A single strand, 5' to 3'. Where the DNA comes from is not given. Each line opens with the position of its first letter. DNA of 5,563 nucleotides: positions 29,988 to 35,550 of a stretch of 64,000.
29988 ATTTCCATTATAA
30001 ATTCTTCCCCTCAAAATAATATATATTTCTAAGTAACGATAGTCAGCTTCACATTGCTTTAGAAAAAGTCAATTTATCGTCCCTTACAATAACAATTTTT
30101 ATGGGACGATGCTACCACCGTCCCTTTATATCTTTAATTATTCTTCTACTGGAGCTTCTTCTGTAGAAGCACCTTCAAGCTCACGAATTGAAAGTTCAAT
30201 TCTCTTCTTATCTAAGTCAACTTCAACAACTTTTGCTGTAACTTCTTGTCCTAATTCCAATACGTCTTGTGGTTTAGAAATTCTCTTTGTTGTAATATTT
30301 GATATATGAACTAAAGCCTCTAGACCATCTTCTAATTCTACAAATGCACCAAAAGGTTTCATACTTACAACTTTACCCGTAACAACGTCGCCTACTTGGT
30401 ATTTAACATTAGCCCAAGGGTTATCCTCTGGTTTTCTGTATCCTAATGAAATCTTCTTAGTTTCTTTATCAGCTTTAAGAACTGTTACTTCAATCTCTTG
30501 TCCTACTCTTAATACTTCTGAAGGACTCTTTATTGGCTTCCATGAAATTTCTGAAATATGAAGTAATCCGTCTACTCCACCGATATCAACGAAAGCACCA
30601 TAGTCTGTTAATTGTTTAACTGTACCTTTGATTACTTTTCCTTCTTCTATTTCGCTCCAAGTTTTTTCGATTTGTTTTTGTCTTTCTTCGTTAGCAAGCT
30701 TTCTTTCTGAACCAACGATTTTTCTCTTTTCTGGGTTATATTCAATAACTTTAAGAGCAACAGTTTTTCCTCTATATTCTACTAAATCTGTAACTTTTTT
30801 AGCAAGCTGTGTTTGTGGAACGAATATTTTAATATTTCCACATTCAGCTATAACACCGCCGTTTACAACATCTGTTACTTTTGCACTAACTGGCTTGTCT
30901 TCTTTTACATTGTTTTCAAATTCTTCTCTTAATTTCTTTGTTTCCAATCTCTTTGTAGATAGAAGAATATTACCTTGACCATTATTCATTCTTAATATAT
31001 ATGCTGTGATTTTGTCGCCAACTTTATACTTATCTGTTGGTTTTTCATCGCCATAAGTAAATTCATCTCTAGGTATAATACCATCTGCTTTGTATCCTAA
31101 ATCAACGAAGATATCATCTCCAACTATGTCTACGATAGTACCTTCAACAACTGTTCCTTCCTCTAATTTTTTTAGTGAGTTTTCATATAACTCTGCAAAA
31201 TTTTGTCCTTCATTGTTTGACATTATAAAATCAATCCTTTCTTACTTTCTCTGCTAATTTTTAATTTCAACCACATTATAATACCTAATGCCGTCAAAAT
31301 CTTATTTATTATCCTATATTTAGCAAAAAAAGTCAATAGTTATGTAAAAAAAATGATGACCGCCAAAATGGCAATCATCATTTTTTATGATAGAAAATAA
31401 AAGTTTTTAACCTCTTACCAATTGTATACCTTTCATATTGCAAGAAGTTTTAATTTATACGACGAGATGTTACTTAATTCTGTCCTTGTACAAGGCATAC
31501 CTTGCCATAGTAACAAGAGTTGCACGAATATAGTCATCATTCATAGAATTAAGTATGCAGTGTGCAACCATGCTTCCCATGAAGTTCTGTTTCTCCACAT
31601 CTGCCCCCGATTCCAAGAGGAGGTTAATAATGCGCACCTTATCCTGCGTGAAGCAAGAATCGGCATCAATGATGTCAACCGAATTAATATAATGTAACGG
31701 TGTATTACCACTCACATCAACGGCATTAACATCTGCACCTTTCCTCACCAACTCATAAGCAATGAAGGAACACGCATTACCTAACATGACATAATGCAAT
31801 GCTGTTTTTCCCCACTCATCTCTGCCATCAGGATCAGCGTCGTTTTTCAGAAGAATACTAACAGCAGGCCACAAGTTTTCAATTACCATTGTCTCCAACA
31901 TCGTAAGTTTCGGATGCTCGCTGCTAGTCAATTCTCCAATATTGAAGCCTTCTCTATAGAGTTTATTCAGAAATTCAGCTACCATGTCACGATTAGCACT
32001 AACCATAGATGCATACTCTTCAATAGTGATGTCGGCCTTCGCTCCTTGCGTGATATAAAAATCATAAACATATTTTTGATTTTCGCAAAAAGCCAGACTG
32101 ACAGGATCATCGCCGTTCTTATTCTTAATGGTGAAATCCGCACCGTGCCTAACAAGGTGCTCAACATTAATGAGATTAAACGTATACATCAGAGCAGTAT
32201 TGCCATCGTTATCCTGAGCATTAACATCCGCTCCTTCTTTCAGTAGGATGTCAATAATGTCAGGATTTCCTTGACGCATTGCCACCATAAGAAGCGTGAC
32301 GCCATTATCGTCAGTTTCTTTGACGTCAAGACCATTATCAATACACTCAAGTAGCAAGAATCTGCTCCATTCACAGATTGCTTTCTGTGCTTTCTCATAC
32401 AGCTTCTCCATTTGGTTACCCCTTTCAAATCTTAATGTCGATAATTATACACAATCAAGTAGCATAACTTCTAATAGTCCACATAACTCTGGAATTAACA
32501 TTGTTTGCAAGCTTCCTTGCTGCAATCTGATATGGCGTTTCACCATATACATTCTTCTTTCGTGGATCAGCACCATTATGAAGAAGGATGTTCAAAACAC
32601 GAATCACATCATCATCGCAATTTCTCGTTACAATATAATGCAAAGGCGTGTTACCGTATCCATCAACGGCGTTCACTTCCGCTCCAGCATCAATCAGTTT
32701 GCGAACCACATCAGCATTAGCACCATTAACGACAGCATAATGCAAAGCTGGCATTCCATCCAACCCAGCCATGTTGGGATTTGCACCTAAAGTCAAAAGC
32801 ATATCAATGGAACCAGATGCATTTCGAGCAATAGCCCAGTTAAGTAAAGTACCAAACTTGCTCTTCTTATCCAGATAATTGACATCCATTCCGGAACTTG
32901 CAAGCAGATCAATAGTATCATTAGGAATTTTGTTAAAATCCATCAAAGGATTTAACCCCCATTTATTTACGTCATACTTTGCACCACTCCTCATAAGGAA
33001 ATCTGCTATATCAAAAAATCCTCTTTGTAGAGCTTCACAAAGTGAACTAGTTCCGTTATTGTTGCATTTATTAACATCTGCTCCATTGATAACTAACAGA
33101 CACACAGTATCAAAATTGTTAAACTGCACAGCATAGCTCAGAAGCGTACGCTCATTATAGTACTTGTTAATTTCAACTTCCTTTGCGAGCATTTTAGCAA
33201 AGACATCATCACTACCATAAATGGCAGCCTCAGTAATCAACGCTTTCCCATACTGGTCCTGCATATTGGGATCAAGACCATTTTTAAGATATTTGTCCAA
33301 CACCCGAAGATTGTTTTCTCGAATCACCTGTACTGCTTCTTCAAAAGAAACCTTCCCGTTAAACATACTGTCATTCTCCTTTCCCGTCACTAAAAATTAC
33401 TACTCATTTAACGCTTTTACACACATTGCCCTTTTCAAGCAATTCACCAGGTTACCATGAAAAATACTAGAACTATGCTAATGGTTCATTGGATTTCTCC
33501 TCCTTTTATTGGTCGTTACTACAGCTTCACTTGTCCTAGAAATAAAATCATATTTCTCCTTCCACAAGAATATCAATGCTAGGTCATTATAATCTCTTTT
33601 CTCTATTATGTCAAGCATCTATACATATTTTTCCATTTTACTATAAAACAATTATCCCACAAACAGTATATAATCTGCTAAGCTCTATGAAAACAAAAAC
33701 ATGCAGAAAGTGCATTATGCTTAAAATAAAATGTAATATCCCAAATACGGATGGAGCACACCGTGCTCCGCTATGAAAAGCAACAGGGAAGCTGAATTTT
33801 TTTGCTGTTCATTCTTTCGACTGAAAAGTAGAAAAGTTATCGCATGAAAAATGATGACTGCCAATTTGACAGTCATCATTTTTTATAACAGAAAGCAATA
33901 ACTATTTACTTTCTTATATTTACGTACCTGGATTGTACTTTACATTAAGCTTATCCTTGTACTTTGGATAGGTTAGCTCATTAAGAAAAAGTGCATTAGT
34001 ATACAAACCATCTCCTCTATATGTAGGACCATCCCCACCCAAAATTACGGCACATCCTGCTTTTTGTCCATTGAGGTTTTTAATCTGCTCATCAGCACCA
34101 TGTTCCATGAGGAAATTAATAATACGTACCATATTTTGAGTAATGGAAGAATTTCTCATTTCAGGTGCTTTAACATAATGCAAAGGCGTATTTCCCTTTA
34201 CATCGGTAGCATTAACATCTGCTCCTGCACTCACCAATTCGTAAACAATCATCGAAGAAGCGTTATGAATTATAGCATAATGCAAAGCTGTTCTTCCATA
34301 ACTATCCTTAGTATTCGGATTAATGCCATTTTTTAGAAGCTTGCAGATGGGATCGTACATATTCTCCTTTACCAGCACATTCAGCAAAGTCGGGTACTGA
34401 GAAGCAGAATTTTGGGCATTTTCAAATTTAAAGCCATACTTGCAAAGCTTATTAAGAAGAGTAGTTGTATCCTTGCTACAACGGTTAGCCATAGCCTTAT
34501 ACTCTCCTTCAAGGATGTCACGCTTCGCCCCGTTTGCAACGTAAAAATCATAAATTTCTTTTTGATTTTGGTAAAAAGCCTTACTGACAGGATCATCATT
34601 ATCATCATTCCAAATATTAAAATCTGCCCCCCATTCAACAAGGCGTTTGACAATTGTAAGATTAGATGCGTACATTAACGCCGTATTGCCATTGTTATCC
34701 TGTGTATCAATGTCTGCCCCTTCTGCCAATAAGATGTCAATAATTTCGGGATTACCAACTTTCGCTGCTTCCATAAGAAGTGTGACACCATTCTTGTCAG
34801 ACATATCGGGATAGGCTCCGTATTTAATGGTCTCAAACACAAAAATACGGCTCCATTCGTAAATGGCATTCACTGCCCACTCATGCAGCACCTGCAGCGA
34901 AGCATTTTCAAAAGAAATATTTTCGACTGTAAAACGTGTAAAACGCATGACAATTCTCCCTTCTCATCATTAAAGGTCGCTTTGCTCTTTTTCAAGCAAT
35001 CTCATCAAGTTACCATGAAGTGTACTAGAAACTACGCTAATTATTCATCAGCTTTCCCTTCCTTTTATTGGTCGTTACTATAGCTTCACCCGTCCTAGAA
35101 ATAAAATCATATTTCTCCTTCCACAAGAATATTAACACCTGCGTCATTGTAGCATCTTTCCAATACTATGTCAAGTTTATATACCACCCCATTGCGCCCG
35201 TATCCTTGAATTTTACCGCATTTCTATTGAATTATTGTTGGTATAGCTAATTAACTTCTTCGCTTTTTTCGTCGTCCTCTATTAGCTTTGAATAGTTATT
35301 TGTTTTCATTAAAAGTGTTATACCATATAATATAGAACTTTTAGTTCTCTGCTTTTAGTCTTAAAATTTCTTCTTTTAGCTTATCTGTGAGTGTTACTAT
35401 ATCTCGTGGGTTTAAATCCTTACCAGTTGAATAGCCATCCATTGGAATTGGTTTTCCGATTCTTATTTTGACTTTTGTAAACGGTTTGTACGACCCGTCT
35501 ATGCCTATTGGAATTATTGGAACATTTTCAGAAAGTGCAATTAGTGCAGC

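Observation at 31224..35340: Island of three ankyrin-repeat genes inserted between plsC/cmk and rpsA, built from duplicated expression cassettes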

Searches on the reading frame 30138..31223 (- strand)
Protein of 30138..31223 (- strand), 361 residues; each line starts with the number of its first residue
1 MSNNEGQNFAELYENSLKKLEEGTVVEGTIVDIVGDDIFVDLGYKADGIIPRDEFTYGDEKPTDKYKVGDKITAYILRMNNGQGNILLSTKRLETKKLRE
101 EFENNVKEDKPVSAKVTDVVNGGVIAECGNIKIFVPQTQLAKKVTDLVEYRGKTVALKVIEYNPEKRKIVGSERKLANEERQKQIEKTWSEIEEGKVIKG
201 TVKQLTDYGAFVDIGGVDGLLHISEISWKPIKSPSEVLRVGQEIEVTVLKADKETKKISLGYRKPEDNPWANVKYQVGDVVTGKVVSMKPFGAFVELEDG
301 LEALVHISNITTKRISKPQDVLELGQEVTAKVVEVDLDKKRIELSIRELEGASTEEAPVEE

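Call 5: search_protein_families(library=pfam, proteins=[window:30138-31223:-], max_evalue=0.01)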
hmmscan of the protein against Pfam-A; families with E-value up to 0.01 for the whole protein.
window:30138-31223:- (361 aa): 8 families
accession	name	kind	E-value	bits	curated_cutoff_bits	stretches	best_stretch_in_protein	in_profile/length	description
PF00575.29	S1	-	1.8e-69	230.5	22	4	192-263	2-74/74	S1 RNA binding domain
PF23459.1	S1_RRP5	-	1.5e-18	67.6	27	2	276-345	2-71/72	RRP5 S1 domain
PF21710.3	Spt6_S1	-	7.5e-13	49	27.5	1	276-348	15-88/91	Spt6, S1/OB domain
PF13509.12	S1_2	-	1.6e-09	38.2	21.8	1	195-248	2-48/61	S1 domain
PF18614.7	RNase_II_C_S1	-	1.3e-06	28.6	26.6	0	321-345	33-57/59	RNase II-type exonuclease C-terminal S1 domain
PF09883.16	DUF2110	-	0.001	19.8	23.2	0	193-216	2-25/87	DUF2110 central domain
PF10246.15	MRP-S35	-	0.0012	19.1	25.1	1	7-53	5-54/105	Mitochondrial ribosomal protein MRP-S35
PF02599.21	CsrA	-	0.0031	17.9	27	0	234-258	8-32/53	Global regulator protein family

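Call 15: find_related_loci(query=window:30138-31223:-, collection=genome_contigs, flank=8000)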
Query window:30138-31223:- (361 aa) in genome_contigs; peptide patterns used: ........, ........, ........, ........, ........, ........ (x = any residue, [..] = any of these).
153 stretches matched a pattern; 21 encode a relative of the query (tblastn E <= 1e-3); 21 distinct loci.
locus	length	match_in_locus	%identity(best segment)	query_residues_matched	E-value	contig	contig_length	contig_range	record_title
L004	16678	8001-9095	97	1-361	0e+0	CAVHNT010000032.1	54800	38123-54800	bacterium isolate H07617-L1_cleanbin_000030 genome assembly, contig: Spades_H07617-L1_contig_274, whole genome shotgun s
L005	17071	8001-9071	95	1-357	0e+0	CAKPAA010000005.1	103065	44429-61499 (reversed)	MAG: uncultured Clostridia bacterium isolate REFINED_METABAT215_TOP10_CONTIGS_1500_ASSEMBLY_K77_MERGED__Hadza_PheChl_Fib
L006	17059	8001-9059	89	3-355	0e+0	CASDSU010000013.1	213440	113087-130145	uncultured Eubacteriales bacterium isolate SI.A15.metabat-bins.146 genome assembly, contig: SI.A15.metabat-bins.146.fa_k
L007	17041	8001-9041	89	3-349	0e+0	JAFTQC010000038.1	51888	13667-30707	MAG: Clostridia bacterium isolate RGIG4047 Roe_deer_Cecum-5__c28240, whole genome shotgun sequence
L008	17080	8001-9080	86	1-360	0e+0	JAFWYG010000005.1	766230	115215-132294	MAG: Clostridia bacterium isolate RGIG6180 Sheep_Rectum-1__c1159, whole genome shotgun sequence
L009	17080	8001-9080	86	1-360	0e+0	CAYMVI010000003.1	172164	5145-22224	MAG TPA_asm: uncultured Eubacteriales bacterium isolate SRP315200_co2_486 genome assembly, contig: NODE_5_length_172164_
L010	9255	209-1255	87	7-355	0e+0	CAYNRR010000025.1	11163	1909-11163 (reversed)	MAG TPA_asm: uncultured Eubacteriales bacterium isolate SRP225648_co1_177 genome assembly, contig: NODE_15028_length_111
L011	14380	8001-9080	84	1-360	0e+0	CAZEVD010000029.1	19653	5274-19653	MAG TPA_asm: uncultured Eubacteriales bacterium isolate SRP315200_co1_594 genome assembly, contig: NODE_5077_length_1965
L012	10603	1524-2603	81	1-360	0e+0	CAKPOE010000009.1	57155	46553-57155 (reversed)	MAG: uncultured Clostridia bacterium isolate REFINED_METABAT215_TOP10_CONTIGS_1500_ASSEMBLY_K77_MERGED__Hadza_MoBio_hadz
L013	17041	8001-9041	81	1-347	0e+0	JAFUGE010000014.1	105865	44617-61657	MAG: Clostridia bacterium isolate RGIG4465 Roe_deer_Omasum-5__c3243, whole genome shotgun sequence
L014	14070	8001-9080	77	1-360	0e+0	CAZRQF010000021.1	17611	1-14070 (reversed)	MAG TPA_asm: uncultured Eubacteriales bacterium isolate SRP225648_co1_16 genome assembly, contig: NODE_7881_length_17611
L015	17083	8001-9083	68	1-361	6e-160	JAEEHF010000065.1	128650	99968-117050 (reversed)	MAG: Bacillota bacterium isolate Tb.RUG.116 k141_5979894_flag=0_multi=11.9988_len=128650, whole genome shotgun sequence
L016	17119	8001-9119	66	1-361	3e-154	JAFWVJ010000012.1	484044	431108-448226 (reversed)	MAG: Clostridia bacterium isolate RGIG6105 Sheep_Omasum.Co__c1203104, whole genome shotgun sequence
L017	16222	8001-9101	67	1-361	4e-156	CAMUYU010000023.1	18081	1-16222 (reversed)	MAG TPA_asm: uncultured Clostridia bacterium isolate SRR8387721_bin.24_metaWRAP_v1.3_MAG genome assembly, contig: ERZ142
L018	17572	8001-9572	33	5-358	8e-63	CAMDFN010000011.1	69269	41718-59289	MAG: Chryseobacterium gleum isolate MoE-02may19-126 genome assembly, contig: MoE-02may19-C212, whole genome shotgun sequ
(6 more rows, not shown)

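Call 21: search_protein_families(library=padloc, proteins=[L004:6116-6865:+, L014:6641-7909:+], max_evalue=0.01)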
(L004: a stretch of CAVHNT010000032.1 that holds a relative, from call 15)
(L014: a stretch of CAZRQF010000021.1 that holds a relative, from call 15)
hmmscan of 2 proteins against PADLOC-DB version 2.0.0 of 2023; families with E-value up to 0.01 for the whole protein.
L004:6116-6865:+ (249 aa): 0 families

L014:6641-7909:+ (422 aa): 6 families
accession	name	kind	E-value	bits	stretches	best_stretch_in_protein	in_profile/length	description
PDLC04787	PDC-S01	-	1.6e-113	377.7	1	3-413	5-406/412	-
PDLC04789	PDC-S01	-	6.6e-38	128.7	1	13-353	8-330/375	-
PDLC04791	PDC-S01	-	1.1e-18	65.1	1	21-390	18-375/395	-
PDLC04790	PDC-S01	-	8.1e-17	59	1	6-350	12-353/422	-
PDLC04786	PDC-S01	-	4.6e-16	56.6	2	26-157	24-157/439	-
PDLC04792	PDC-S01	-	1.1e-06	25.6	1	25-157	22-155/452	-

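Call 22: search_protein_families(library=phrogs, proteins=[L004:6116-6865:+, L014:6641-7909:+], max_evalue=0.001)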
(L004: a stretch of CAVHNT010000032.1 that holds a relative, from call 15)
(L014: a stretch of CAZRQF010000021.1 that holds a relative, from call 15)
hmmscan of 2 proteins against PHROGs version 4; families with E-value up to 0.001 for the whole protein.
L004:6116-6865:+ (249 aa): 1 family
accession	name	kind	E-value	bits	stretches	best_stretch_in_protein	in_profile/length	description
phrog_392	-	other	1.8e-14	55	1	27-245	26-251/348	metal-dependent hydrolase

L014:6641-7909:+ (422 aa): 0 families

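Call 32: search_protein_families(library=pfam, proteins=[L004:6116-6865:+, L014:6641-7909:+, L014:6312-6548:+], max_evalue=0.01)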
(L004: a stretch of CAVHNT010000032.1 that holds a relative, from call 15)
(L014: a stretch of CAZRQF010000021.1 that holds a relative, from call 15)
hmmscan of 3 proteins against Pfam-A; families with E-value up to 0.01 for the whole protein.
L004:6116-6865:+ (249 aa): 3 families
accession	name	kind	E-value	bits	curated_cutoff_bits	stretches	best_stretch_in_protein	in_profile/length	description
PF12706.13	Lactamase_B_2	-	4.1e-12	46.6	27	1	31-218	3-200/200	Beta-lactamase superfamily domain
PF00753.33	Lactamase_B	-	1.4e-05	25.6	22.7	1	26-71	13-64/196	Metallo-beta-lactamase superfamily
PF13483.12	Lactamase_B_3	-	0.00071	20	24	1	23-178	11-131/160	Beta-lactamase superfamily domain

L014:6641-7909:+ (422 aa): 2 families
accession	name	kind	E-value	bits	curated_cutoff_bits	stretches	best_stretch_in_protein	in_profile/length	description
PF13173.12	AAA_14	-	8.1e-32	110.4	27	1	22-153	2-128/129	AAA domain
PF13635.12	DUF4143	-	2.2e-18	66.9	28.1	1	202-361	3-157/160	Domain of unknown function (DUF4143)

L014:6312-6548:+ (78 aa): 1 family
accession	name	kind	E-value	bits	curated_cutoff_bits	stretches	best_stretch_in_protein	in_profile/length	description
PF22896.3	OB_RNR_1st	-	0.0068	17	28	0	25-55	8-38/99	Ribonuclease R, OB first domain, N-terminal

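Call 33: search_solved_structures(query=L004:6116-6865:+, max_evalue=0.001)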
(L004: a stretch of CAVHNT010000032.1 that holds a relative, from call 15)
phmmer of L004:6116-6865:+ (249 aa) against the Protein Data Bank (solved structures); distinct sequences matched with E-value up to 0.001: 11.
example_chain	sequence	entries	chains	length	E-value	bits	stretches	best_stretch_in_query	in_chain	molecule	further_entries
1zkp_A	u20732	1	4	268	1.6e-19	73.9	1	4-244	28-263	hypothetical protein BA1088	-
6kns_A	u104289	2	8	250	2.1e-18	70.3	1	4-241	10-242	Putative metal-dependent hydrolase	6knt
2cbn_A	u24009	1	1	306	3.3e-13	53.3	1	163-243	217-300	RIBONUCLEASE Z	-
1y44_A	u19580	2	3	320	8.8e-10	42.1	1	150-244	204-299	Ribonuclease Z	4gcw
2fk6_A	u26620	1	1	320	2.2e-08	37.5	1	150-244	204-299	RIBONUCLEASE Z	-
3zwf_A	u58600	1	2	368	8e-08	35.7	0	6-71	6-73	ZINC PHOSPHODIESTERASE ELAC PROTEIN 1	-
8gyg_A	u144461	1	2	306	5.5e-06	29.6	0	4-74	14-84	Arysulfatase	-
9ey0_E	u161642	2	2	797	0.00011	25.4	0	28-71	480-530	Zinc phosphodiesterase ELAC protein 2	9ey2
8z0p_A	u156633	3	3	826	0.00012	25.2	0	28-71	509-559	Zinc phosphodiesterase ELAC protein 2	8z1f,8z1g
8rr1_E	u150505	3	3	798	0.00055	23.1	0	28-71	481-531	Zinc phosphodiesterase ELAC protein 2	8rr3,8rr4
5mtz_A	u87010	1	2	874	0.00093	22.3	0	150-223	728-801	Ribonuclease Z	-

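Call 67: search_protein_families(library=ncbifam, proteins=[window:30138-31223:-], max_evalue=0.001)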
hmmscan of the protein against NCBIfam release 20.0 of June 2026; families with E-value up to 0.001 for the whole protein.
window:30138-31223:- (361 aa): 35 families (the best 25 are shown)
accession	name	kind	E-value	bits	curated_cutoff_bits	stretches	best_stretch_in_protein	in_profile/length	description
NF000907.0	PRK00087.1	equivalog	6.5e-122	407.9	624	1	2-355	282-641/671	bifunctional 4-hydroxy-3-methylbut-2-enyl diphosphate reductase/30S ribosomal protein S1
NF005208.0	PRK06676.1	equivalog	1.1e-111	373.6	368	1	9-357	6-358/391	30S ribosomal protein S1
NF004952.0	PRK06299.1-2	equivalog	5.1e-109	365.2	524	1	3-349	27-376/580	30S ribosomal protein S1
NF004953.0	PRK06299.1-3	equivalog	6.7e-91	305.3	720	1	3-350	26-372/580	30S ribosomal protein S1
TIGR00717.1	rpsA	equivalog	3.4e-89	299.7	577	1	8-349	2-345/516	30S ribosomal protein S1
NF005911.0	PRK07899.1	equivalog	4.2e-84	283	691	1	8-356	21-372/486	30S ribosomal protein S1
NF004954.0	PRK06299.1-4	equivalog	4.7e-84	282.5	727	1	7-349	3-349/560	30S ribosomal protein S1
NF010379.0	PRK13806.1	equivalog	1.9e-78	264.3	648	1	4-352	12-368/491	30S ribosomal protein S1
NF004955.0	PRK06299.1-5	equivalog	3e-78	263.4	878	1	3-348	6-355/566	30S ribosomal protein S1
NF004951.0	PRK06299.1-1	equivalog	3e-70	237.2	918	1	7-348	3-348/556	30S ribosomal protein S1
NF004956.0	PRK06299.1-6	equivalog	1.2e-68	232.1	711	1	3-350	11-359/554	30S ribosomal protein S1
NF005639.0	PRK07400.1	equivalog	4.8e-53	180.1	460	2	7-273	16-275/318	30S ribosomal protein S1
NF040579.1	S1_dom_CvfD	subfamily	5.2e-49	165.2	117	3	275-355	1-81/113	CvfD/Ygs/GSP13 family RNA-binding post-transcriptional regulator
NF005973.0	PRK08059.1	equivalog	7.6e-49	164.9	148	3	274-355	4-85/123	S1 domain-containing post-transcriptional regulator GSP13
NF008805.1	PRK11824.1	equivalog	9.2e-39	133.4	471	2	170-260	588-678/683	polyribonucleotide nucleotidyltransferase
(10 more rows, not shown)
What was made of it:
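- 30138..31223 (-): Downstream flank: 30S ribosomal protein S1 (4 S1 domains). calls 5, 67
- Checked: A 4xS1-domain protein lies at 30138-31223 and passes the NCBIfam 30S S1 cut-off NF005208 (calls 5, 67).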

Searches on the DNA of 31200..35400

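Call 7: search_rna_families(source=window, start=31200, end=35400, threshold=evalue, max_evalue=5, show_alignments=3)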
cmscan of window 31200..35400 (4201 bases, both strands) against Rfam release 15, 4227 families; matches with E-value up to 5: 5.
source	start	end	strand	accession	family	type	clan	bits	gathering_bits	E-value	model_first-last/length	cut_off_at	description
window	31350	31425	+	RF02900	AaHKsRNA82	Gene; sRNA;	-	24.3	51.4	1.6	1-81/81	no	Aggregatibacter sRNA 82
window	33825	33912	-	RF03769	mir-3913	Gene; miRNA;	-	21.9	100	0.67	1-100/100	no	mir-3913 microRNA precursor family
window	31305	31380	-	RF02527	SSRC38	Gene; sRNA;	-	20.6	80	2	1-166/166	no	Streptococcus sRNA SSRC38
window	33539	33594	+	RF02780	PutA_thermometer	Cis-reg; thermoregulator;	-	20.3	51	3.2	1-72/72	no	PutA 5' UTR thermometer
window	35098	35126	+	RF02780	PutA_thermometer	Cis-reg; thermoregulator;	-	20.1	51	3.6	1-72/72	no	PutA 5' UTR thermometer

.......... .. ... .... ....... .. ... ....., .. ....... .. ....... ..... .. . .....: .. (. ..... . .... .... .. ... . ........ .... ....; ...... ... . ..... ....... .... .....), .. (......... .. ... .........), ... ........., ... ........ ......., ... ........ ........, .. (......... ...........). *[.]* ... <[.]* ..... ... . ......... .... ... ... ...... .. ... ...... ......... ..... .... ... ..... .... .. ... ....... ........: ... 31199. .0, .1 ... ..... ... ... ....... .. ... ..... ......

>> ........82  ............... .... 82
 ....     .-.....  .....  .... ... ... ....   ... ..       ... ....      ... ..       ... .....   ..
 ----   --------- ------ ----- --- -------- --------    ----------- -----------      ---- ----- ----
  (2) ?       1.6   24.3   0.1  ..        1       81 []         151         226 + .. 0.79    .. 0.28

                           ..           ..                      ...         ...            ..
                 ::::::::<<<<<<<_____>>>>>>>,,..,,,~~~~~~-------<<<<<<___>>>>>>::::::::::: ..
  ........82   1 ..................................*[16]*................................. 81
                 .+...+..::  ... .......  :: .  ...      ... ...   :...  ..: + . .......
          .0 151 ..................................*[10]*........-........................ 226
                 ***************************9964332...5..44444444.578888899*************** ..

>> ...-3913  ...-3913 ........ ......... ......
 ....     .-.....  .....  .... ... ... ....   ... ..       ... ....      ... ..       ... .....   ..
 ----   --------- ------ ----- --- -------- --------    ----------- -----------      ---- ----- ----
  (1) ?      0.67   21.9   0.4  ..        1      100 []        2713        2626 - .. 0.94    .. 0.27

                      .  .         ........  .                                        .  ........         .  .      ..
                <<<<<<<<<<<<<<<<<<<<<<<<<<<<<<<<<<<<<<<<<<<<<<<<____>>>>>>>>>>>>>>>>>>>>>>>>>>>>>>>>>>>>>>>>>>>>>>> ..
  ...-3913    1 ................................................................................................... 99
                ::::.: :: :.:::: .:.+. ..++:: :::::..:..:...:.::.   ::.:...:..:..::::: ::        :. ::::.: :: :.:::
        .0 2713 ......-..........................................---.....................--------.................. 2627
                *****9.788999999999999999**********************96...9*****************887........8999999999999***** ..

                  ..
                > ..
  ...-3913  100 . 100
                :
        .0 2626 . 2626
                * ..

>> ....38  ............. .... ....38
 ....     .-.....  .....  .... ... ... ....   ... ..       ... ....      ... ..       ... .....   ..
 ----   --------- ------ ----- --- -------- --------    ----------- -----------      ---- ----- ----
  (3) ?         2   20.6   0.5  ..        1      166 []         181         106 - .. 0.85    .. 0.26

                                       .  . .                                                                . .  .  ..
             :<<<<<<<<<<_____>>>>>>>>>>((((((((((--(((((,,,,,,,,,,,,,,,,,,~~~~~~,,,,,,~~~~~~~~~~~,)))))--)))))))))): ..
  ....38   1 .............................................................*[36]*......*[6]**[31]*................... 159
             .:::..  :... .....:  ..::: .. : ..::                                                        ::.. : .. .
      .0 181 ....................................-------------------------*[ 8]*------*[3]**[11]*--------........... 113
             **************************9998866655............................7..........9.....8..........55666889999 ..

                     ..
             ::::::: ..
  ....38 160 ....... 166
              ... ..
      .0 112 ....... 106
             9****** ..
